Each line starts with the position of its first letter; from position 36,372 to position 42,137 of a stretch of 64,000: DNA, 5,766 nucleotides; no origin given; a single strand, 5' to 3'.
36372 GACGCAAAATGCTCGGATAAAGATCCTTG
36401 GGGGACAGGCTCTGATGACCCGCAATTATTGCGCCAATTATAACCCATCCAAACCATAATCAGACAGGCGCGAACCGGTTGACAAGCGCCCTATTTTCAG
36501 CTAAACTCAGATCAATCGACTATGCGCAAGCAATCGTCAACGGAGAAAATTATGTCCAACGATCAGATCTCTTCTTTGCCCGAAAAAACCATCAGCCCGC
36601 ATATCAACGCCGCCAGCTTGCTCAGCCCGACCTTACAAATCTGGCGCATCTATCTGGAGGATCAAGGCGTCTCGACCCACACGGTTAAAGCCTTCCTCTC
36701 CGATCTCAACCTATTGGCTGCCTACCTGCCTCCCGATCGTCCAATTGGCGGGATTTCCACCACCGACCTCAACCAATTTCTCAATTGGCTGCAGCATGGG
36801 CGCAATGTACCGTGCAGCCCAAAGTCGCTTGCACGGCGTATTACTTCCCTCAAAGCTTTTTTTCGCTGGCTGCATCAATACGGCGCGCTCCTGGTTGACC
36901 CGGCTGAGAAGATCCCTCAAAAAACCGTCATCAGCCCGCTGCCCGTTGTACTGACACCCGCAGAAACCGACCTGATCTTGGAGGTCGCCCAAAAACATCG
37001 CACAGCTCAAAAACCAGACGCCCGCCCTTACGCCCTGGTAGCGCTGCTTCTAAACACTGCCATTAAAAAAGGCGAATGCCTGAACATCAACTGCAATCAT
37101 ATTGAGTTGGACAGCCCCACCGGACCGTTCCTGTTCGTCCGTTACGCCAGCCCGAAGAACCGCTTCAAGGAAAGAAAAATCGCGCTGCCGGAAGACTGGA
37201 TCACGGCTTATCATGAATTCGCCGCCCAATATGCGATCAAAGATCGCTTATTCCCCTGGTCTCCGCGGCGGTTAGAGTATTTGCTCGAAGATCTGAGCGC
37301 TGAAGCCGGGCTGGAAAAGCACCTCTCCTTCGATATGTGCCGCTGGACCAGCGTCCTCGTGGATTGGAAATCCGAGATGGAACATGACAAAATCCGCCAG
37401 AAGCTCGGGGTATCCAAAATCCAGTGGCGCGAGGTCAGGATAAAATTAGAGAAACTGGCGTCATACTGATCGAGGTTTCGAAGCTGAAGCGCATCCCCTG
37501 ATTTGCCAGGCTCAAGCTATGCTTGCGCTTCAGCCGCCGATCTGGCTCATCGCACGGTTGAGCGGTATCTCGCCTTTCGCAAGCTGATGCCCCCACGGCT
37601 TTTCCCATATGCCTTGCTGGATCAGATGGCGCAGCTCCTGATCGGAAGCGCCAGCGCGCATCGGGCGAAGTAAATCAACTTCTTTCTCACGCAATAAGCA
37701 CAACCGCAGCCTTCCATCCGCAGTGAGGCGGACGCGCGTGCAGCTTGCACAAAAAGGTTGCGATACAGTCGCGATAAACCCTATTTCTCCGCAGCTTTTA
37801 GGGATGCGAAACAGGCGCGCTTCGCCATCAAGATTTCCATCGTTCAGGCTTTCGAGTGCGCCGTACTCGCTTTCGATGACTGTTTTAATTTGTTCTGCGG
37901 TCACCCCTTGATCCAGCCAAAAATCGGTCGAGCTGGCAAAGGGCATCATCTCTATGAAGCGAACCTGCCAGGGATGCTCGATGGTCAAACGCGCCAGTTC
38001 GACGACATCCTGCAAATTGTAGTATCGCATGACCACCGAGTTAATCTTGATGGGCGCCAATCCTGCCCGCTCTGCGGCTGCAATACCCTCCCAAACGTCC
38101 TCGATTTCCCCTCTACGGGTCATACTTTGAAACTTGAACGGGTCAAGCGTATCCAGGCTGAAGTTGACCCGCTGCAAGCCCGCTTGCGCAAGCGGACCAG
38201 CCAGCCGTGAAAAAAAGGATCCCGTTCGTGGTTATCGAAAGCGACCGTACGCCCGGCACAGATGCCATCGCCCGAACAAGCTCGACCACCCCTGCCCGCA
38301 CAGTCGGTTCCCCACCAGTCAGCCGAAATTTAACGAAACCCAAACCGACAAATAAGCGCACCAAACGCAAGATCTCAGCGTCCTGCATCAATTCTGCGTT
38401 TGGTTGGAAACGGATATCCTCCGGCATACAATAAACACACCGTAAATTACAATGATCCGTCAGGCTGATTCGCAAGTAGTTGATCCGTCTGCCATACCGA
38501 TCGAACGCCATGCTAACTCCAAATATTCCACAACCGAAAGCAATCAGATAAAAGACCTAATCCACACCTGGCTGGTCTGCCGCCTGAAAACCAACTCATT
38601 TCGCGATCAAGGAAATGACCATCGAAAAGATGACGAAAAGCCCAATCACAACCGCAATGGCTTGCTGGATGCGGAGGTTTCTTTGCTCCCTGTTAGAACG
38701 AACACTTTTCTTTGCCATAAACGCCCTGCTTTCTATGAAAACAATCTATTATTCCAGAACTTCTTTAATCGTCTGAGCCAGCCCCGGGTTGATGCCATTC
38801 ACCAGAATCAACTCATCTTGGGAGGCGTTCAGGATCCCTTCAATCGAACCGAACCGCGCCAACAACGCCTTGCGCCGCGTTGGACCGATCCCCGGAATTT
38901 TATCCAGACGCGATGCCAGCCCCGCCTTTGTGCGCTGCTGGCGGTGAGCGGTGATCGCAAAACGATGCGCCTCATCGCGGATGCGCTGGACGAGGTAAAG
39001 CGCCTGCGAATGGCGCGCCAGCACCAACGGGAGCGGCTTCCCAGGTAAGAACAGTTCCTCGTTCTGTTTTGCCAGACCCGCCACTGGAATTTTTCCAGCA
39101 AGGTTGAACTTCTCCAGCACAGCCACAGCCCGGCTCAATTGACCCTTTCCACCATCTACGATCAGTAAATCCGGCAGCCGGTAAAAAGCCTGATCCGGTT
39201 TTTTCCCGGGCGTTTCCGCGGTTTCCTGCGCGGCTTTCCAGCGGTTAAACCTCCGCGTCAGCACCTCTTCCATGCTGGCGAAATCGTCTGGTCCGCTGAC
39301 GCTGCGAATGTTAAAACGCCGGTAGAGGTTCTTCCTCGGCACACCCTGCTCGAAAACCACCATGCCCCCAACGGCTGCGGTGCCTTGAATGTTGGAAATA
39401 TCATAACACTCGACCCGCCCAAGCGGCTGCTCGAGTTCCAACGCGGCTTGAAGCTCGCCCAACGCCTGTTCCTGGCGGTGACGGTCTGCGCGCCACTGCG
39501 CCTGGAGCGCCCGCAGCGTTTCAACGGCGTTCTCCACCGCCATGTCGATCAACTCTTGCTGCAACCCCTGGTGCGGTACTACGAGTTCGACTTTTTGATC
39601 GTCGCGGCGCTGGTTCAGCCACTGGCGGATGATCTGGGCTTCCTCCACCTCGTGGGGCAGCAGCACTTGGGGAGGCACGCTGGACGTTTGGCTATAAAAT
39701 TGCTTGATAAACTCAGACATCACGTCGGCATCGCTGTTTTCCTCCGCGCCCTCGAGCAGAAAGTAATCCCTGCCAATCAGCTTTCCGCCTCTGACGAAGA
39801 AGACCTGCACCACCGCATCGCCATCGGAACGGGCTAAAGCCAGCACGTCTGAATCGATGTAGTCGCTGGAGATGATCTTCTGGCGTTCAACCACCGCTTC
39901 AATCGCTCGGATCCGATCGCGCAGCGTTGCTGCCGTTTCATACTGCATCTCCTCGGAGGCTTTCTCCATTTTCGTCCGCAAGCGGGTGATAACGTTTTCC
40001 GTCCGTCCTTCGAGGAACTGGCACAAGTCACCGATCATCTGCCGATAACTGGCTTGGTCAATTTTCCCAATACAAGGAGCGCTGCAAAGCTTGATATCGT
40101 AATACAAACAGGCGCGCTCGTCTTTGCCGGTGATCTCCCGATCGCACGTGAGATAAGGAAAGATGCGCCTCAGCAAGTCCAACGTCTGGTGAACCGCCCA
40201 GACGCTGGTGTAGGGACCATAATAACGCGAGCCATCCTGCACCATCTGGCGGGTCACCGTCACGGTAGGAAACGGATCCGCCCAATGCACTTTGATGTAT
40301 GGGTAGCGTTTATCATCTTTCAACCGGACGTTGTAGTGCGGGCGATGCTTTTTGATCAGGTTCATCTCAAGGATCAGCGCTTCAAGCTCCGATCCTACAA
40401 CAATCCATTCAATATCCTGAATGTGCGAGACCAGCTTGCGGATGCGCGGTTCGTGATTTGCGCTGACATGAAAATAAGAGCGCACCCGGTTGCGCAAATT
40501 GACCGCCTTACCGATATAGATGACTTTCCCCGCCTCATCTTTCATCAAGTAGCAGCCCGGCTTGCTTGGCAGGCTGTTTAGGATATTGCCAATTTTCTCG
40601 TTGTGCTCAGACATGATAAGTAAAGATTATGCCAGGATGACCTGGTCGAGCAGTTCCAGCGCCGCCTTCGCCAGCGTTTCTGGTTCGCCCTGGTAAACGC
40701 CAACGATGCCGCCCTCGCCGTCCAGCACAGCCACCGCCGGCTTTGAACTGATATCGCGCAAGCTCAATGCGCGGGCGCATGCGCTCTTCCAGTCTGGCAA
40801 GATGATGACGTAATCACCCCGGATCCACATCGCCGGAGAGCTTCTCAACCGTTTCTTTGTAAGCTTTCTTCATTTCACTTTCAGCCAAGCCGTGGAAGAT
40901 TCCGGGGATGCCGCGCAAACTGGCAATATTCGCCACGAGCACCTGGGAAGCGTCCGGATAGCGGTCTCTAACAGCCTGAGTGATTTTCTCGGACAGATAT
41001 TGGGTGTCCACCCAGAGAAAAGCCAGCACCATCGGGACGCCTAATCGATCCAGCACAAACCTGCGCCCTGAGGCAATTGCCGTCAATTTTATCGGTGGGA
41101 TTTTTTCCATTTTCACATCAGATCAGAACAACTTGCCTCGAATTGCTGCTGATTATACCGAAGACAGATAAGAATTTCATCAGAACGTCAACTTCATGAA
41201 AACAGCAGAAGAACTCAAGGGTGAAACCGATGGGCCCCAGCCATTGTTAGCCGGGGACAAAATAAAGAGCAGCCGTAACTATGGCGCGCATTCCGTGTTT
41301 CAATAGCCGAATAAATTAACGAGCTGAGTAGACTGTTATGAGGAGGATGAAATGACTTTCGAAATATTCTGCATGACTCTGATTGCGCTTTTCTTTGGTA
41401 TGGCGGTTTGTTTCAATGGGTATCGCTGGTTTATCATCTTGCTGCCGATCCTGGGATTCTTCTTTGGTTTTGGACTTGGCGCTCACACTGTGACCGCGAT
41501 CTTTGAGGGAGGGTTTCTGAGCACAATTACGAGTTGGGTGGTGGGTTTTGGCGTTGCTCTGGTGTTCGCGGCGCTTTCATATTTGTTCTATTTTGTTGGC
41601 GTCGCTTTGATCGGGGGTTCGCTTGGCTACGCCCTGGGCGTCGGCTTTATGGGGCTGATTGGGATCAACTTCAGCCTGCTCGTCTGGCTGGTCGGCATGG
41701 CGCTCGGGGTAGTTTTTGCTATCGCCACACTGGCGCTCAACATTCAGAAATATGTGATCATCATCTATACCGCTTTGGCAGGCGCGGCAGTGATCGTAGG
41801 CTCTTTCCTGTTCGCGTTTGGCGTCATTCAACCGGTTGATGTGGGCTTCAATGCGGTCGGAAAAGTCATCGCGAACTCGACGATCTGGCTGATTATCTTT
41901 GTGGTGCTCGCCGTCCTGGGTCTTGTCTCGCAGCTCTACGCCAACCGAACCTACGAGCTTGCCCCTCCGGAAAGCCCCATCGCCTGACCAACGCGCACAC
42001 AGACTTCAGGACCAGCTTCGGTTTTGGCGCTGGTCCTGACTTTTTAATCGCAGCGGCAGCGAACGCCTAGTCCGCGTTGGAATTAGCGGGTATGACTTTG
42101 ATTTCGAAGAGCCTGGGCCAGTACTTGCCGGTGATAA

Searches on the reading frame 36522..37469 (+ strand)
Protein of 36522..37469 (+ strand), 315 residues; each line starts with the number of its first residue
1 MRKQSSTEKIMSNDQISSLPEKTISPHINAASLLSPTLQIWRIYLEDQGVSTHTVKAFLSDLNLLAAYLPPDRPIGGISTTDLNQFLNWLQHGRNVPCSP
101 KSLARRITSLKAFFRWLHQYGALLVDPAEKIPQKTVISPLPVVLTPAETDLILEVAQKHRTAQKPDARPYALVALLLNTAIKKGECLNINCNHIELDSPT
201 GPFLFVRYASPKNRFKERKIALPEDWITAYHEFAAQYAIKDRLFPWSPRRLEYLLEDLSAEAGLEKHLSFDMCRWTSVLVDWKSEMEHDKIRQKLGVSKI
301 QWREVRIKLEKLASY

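Call 51: search_protein_families(library=pfam, proteins=[window:36522-37469:+], max_evalue=0.0001)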
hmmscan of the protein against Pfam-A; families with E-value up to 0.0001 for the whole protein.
window:36522-37469:+ (315 aa): 2 families
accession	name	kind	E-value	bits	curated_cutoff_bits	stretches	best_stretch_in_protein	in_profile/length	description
PF02899.23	Phage_int_SAM_1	-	4.2e-11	43.4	22.3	1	42-118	5-80/83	Phage integrase, N-terminal SAM-like domain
PF13495.12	Phage_int_SAM_4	-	3.7e-08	34.1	27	1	38-118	2-79/85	Phage integrase, N-terminal SAM-like domain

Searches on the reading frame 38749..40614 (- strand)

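Call 51: search_protein_families(library=pfam, proteins=[window:38749-40614:-], max_evalue=0.0001)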
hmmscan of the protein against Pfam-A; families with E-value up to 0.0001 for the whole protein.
window:38749-40614:- (621 aa): 7 families
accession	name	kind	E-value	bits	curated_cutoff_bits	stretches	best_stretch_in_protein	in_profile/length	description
PF08459.17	UvrC_RNaseH_dom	-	2.5e-55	187.1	22.3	1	389-554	1-159/159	UvrC RNAse H endonuclease domain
PF22920.2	UvrC_RNaseH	-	1.2e-35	122.3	24.3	1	254-368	1-114/116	UvrC Ribonuclease H-like domain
PF02151.25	UVR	-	8.6e-11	41.7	21.5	1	206-240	1-35/36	UvrB/uvrC motif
PF14520.12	HHH_5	-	1.2e-10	42.1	27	1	569-620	3-55/57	Helix-hairpin-helix domain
PF01541.30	GIY-YIG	-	1e-09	39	22.6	1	19-95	2-78/78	GIY-YIG catalytic domain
PF12826.13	HHH_2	-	1.5e-06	28.7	27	1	573-618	8-53/64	Helix-hairpin-helix motif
PF00633.29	HHH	-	7.8e-05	22.8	24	0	590-618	1-29/30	Helix-hairpin-helix motif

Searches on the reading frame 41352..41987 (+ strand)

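Call 51: search_protein_families(library=pfam, proteins=[window:41352-41987:+], max_evalue=0.0001)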
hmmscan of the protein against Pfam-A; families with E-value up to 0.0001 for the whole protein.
window:41352-41987:+ (211 aa): 1 family
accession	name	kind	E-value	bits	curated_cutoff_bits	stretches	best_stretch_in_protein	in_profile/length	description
PF13886.12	TM7S3_TM198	-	4.9e-09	36.6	29.2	1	11-195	3-199/199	TM7S3/TM198-like domain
